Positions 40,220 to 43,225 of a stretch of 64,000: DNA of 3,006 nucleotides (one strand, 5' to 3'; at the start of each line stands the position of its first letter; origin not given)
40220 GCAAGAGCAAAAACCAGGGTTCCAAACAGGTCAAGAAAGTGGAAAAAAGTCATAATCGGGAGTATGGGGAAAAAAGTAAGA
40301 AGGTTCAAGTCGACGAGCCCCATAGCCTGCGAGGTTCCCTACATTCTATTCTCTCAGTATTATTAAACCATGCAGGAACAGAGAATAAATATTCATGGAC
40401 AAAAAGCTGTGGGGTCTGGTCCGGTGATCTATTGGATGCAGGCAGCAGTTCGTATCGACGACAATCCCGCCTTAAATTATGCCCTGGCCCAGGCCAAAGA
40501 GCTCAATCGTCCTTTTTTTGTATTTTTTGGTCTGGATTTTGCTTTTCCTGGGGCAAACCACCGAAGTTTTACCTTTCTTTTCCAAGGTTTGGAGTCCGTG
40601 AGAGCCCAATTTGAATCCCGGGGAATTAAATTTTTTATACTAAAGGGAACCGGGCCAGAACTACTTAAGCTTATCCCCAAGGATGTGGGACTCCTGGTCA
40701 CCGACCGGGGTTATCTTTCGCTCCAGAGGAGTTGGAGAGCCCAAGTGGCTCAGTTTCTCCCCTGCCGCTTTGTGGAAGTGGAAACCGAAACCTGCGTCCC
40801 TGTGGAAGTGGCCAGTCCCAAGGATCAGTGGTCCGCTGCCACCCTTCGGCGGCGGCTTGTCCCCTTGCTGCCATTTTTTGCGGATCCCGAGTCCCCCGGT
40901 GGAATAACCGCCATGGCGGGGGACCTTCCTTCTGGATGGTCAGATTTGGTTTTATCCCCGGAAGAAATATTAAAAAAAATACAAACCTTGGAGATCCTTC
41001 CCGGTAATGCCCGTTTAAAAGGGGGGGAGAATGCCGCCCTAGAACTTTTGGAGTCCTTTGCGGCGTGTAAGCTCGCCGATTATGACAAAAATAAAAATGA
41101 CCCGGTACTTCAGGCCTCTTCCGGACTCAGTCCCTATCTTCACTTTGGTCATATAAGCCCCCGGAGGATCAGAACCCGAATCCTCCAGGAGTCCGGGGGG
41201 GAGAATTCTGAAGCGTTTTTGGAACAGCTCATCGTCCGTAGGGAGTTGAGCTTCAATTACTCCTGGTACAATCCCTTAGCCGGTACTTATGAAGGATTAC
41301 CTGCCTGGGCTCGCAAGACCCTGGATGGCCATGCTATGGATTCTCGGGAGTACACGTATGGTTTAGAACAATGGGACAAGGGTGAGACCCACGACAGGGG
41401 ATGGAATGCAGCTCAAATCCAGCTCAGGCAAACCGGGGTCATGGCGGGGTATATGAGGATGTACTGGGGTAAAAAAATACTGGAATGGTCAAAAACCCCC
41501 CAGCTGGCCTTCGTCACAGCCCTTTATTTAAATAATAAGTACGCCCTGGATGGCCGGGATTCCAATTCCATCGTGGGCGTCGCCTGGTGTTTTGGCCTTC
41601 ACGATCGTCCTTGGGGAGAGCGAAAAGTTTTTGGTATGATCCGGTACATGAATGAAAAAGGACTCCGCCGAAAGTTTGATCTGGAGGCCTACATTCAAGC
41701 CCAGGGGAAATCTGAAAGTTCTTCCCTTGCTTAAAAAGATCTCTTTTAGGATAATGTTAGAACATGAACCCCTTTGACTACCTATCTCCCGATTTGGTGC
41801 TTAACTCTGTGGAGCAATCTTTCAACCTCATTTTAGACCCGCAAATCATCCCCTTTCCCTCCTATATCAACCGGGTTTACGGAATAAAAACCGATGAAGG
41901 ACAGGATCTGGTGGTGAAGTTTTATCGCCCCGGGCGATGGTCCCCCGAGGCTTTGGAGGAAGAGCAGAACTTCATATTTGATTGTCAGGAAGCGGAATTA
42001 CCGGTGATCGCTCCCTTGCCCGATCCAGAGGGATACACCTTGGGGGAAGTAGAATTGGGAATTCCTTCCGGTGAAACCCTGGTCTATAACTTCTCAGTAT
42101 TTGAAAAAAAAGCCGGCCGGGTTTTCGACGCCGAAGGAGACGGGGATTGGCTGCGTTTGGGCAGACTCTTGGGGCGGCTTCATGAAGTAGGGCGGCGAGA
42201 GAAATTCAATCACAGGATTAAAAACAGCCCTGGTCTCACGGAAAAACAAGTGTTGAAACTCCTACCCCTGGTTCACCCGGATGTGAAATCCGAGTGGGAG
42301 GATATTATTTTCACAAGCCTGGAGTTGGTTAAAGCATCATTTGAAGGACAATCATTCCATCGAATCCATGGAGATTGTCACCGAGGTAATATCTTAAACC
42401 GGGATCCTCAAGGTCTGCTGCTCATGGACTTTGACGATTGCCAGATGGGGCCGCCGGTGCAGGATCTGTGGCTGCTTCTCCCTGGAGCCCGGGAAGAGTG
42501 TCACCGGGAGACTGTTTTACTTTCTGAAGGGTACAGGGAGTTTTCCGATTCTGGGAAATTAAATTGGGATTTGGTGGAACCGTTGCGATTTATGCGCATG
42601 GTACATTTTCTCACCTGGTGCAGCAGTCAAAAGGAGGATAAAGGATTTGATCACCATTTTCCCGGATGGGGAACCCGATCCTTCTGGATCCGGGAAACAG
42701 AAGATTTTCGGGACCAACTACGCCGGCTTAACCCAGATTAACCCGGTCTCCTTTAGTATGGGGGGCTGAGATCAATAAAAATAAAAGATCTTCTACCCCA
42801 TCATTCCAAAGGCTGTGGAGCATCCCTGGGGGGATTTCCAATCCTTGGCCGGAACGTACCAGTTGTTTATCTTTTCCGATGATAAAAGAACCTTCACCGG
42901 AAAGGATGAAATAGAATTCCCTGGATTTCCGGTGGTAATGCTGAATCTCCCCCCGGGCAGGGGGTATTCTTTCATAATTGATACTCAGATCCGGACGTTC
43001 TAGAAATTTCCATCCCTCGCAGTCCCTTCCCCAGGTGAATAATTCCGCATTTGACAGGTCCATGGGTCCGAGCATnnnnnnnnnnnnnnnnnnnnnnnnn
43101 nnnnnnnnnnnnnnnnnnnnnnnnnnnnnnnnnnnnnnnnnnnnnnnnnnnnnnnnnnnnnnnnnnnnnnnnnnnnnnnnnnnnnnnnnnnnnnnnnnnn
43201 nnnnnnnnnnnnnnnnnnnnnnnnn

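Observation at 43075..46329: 1084 aa membrane-anchored coiled-coil protein ending in a sigma-region-4-like HTH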

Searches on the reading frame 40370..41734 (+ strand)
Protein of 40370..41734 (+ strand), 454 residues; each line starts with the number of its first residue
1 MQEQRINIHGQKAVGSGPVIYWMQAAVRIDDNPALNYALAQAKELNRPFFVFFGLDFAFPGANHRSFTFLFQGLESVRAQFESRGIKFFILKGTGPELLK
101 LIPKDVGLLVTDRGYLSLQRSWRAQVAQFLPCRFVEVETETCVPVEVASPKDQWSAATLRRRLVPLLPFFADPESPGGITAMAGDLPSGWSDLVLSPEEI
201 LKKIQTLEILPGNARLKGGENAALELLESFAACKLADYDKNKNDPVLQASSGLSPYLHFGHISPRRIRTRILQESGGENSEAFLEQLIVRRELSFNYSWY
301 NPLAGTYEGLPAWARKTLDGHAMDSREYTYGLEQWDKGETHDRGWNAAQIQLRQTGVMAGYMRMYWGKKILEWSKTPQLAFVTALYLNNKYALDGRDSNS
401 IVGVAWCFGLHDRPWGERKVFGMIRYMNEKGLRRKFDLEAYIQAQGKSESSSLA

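Call 55: search_protein_families(library=pfam, proteins=[window:40370-41734:+], max_evalue=0.001)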
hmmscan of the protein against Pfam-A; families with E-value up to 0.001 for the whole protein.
window:40370-41734:+ (454 aa): 1 family
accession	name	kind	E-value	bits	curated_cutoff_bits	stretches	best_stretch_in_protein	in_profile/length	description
PF00875.24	DNA_photolyase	-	5.2e-19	69.2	26.6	1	19-153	1-139/164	DNA photolyase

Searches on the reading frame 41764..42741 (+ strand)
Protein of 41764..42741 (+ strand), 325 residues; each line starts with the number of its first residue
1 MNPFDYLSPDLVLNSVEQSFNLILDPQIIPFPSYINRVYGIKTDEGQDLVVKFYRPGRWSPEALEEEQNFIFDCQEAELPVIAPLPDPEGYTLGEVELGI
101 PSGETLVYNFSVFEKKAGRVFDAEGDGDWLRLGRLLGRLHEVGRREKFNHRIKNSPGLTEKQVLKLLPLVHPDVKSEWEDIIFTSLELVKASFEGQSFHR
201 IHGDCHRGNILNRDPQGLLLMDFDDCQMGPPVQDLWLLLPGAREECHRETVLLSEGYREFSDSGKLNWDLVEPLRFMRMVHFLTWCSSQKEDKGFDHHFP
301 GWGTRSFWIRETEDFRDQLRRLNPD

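Call 55: search_protein_families(library=pfam, proteins=[window:41764-42741:+], max_evalue=0.001)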
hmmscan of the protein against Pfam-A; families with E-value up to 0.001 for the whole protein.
window:41764-42741:+ (325 aa): 2 families
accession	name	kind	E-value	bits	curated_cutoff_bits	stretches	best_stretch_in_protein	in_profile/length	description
PF01636.29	APH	-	7.8e-25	88.4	23.2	1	29-256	3-224/239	Phosphotransferase enzyme family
PF02958.26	EcKL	-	0.00017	21.5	22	1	201-239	218-261/294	Ecdysteroid kinase-like family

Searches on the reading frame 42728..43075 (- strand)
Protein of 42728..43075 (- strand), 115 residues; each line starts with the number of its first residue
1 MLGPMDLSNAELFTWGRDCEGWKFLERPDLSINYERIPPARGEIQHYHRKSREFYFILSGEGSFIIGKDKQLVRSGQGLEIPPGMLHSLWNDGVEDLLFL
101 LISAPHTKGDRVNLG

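Call 55: search_protein_families(library=pfam, proteins=[window:42728-43075:-], max_evalue=0.001)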
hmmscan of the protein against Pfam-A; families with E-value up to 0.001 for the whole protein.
window:42728-43075:- (115 aa): 4 families
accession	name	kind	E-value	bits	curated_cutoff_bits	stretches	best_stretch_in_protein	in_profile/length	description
PF07883.17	Cupin_2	-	1.8e-13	50.4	27.2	1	34-102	2-69/70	Cupin domain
PF02311.25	AraC_binding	-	0.00023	21.4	21.1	1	45-98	18-70/135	AraC-like ligand binding domain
PF00190.28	Cupin_1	-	0.00046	20.2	22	1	46-103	49-114/151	Cupin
PF01050.24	MannoseP_isomer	-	0.00068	20.3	23.6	1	44-97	43-95/116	Mannose-6-phosphate isomerase C-terminal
